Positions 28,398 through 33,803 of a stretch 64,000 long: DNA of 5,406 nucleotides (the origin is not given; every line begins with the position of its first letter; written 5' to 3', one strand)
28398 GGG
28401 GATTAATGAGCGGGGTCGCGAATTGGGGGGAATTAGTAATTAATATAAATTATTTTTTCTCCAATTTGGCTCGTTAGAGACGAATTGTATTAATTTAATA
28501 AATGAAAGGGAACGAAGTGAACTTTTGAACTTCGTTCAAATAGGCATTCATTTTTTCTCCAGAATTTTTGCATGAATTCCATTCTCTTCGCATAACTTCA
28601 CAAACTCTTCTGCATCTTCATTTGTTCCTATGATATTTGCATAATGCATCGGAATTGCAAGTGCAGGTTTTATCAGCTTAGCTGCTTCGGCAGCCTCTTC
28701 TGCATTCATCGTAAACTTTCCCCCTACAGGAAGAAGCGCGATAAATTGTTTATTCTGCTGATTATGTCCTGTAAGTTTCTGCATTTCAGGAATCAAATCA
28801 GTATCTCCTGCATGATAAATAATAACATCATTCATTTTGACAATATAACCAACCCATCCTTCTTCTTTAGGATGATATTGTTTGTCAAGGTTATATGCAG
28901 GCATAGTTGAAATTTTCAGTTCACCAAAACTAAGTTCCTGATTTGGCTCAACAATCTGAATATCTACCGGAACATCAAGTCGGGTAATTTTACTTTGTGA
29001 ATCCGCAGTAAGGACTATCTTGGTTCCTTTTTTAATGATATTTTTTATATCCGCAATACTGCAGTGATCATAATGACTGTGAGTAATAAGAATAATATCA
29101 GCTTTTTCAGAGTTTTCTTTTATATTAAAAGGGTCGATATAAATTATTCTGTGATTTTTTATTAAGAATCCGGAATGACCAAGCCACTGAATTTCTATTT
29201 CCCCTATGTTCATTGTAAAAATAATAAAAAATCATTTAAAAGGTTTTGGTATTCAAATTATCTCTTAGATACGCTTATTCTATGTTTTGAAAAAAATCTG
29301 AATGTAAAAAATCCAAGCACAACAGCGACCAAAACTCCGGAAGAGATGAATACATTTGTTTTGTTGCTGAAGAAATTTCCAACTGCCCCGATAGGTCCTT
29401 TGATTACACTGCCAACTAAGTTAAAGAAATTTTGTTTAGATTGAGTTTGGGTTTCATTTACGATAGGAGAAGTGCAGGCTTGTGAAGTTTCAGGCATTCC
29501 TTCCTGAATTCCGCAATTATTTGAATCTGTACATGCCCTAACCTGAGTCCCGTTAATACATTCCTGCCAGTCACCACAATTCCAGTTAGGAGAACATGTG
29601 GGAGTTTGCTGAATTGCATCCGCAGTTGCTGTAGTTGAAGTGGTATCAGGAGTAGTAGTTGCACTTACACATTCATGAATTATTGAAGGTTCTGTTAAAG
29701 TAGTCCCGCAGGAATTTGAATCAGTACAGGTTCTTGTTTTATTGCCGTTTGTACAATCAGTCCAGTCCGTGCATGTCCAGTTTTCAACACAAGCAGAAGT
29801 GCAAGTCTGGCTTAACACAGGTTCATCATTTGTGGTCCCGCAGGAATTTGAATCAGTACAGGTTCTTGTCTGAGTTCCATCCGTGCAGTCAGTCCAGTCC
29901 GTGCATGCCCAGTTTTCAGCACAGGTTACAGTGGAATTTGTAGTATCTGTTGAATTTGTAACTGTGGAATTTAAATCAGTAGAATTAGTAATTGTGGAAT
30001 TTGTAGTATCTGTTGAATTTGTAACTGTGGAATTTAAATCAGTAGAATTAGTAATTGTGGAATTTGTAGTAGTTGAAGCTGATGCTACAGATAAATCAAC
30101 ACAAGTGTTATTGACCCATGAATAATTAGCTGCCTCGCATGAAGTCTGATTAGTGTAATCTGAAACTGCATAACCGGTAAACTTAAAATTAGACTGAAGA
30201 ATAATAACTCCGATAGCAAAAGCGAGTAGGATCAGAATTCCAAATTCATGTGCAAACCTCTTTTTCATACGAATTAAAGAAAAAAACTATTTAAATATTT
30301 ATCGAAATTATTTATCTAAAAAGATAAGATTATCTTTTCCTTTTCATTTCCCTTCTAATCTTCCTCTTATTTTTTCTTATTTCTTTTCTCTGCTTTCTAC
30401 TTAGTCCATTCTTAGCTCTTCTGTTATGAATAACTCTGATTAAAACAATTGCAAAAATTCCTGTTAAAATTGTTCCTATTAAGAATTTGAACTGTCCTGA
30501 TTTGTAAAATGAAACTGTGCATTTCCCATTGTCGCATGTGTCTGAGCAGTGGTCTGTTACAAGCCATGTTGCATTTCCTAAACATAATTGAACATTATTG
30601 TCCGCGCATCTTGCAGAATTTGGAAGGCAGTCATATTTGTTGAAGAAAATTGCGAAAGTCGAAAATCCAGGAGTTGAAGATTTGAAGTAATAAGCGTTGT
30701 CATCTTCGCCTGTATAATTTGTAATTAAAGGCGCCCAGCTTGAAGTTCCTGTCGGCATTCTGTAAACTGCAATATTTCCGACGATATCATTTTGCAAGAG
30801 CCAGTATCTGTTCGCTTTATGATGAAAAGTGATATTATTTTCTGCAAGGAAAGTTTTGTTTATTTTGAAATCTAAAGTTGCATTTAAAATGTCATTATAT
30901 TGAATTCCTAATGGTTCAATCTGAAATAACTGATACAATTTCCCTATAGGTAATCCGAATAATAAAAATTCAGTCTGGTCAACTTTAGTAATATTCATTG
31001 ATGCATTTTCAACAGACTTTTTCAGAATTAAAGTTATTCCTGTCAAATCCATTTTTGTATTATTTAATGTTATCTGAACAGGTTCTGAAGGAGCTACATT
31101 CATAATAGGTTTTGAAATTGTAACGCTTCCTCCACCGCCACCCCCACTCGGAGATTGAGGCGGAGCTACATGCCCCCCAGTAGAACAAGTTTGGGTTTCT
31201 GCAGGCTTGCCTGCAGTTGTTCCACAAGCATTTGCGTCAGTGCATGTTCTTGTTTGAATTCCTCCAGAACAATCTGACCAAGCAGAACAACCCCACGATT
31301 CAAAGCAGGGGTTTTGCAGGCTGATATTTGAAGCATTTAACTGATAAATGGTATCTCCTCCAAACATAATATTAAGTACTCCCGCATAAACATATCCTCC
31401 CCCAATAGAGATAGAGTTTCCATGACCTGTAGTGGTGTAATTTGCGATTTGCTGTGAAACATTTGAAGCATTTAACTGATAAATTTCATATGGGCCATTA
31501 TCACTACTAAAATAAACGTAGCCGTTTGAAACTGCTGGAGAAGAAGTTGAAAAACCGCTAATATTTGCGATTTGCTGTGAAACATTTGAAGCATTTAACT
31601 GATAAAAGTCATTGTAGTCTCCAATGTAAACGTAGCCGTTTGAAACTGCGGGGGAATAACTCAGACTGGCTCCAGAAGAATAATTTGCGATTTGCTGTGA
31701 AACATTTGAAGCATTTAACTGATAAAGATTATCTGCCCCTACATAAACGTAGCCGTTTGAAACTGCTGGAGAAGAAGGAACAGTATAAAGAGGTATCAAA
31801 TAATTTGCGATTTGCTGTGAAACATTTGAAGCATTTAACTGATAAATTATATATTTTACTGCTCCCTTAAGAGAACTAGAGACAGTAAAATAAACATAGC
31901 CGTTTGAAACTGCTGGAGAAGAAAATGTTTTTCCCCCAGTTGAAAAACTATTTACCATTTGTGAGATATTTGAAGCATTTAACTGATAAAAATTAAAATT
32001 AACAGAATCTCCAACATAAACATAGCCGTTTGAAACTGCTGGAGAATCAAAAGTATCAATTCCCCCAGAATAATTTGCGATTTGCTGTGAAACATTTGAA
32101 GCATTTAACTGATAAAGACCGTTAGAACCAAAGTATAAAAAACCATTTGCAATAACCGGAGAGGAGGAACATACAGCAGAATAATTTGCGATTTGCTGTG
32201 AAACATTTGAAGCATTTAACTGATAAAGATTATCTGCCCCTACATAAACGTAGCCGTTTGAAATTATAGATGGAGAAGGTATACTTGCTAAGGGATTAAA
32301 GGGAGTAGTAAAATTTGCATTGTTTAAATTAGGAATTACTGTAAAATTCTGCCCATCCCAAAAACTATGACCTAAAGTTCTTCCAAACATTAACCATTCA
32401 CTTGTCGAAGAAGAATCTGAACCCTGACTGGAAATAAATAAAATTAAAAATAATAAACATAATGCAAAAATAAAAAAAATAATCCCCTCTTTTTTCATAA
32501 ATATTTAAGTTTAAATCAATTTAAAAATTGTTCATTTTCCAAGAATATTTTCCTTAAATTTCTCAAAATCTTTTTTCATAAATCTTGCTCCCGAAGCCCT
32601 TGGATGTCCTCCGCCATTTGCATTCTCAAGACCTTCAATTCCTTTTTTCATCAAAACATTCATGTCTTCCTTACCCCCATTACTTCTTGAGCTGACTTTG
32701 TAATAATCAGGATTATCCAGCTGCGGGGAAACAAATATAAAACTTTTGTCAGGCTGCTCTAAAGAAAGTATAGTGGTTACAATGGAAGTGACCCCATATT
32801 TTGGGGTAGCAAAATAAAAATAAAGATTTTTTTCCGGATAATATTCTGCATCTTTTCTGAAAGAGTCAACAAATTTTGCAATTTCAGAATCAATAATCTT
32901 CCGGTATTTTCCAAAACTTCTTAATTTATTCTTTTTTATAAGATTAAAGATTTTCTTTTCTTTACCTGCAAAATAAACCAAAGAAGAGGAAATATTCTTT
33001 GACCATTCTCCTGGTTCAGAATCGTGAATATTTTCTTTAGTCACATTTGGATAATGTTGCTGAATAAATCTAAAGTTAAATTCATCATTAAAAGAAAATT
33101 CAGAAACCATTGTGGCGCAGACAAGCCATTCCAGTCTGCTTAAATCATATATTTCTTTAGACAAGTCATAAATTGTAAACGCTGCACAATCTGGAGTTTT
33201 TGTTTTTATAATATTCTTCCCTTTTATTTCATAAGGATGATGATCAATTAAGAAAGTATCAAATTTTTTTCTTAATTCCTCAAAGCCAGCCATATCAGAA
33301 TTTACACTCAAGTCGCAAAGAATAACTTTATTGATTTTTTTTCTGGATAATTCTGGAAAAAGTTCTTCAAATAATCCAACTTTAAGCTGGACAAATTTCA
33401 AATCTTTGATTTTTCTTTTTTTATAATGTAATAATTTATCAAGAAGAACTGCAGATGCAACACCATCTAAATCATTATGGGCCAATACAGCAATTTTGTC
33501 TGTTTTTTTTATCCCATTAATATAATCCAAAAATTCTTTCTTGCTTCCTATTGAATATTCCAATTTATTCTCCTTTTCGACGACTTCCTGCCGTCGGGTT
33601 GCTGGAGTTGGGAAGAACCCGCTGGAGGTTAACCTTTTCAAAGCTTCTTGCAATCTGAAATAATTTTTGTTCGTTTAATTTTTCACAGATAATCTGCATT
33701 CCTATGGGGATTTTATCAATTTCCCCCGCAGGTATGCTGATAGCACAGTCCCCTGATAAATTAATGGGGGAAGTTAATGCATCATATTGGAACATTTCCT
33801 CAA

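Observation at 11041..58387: Five canonical G-quadruplex motifs, all G-rich on the + strand, embedded in the repeat family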

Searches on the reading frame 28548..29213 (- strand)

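Call 45: search_protein_families(library=pfam, proteins=[window:28548-29213:-], max_evalue=0.00001)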
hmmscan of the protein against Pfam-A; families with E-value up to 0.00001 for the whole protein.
window:28548-29213:- (221 aa): 2 families
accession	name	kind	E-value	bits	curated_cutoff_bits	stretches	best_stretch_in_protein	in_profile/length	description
PF13483.12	Lactamase_B_3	-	5.9e-29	101.5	24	1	7-190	1-160/160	Beta-lactamase superfamily domain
PF12706.13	Lactamase_B_2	-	5e-21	75.7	27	1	28-191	21-200/200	Beta-lactamase superfamily domain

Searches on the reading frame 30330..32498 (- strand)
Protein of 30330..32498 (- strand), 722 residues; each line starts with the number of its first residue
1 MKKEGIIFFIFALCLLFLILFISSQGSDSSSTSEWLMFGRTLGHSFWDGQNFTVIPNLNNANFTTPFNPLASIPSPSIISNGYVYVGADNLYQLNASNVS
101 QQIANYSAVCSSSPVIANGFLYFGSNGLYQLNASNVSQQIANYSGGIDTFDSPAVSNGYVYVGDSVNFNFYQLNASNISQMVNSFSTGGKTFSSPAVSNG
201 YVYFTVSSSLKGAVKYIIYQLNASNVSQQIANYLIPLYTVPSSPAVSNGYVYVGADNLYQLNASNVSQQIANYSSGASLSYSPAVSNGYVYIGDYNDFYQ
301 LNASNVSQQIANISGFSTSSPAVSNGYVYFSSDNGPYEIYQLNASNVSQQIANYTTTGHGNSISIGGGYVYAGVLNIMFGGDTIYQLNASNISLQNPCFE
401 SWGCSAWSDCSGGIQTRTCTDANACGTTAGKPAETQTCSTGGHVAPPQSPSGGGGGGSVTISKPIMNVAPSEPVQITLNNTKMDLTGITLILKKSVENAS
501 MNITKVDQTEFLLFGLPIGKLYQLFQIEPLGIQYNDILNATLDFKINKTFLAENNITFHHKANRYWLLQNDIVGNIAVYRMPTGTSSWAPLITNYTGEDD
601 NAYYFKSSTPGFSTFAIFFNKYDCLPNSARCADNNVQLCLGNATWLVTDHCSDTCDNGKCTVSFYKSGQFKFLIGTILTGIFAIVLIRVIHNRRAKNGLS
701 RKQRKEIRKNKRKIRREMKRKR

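Call 12: search_protein_families(library=pfam, proteins=[window:30330-32498:-])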
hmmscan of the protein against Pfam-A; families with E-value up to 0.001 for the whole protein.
window:30330-32498:- (722 aa): 2 families
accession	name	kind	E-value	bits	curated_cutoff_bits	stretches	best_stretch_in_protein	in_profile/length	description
PF13570.13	Beta-prop_ACSF4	-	1.7e-06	28.1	133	1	76-208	97-233/329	Beta-alanine-activating enzyme, beta-propeller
PF13360.13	PQQ_2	-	1.3e-05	25.5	27.6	0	153-343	29-223/233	Outer membrane protein assembly factor BamB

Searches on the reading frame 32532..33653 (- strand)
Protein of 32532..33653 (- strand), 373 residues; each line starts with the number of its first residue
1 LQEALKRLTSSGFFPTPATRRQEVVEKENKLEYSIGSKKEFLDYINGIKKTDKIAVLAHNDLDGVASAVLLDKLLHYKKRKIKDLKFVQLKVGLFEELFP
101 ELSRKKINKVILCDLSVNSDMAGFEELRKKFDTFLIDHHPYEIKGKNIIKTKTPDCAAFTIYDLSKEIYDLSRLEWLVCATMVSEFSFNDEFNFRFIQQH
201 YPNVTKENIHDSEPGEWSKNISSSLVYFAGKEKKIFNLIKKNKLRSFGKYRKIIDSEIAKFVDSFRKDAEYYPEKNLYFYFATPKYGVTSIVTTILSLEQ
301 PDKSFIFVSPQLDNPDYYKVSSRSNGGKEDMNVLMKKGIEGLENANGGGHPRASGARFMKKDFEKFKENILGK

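Call 46: search_protein_families(library=pfam, proteins=[window:32532-33653:-], max_evalue=0.00001)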
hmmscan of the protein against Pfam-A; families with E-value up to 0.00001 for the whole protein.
window:32532-33653:- (373 aa): 2 families
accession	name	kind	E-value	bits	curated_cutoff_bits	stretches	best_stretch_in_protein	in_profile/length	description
PF01368.27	DHH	-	2.3e-09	38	28.1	1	53-159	1-96/125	DHH family, N-terminal domain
PF02272.25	DHHA1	-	6.8e-06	26.9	25.9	0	294-369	23-95/102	DHHA1 domain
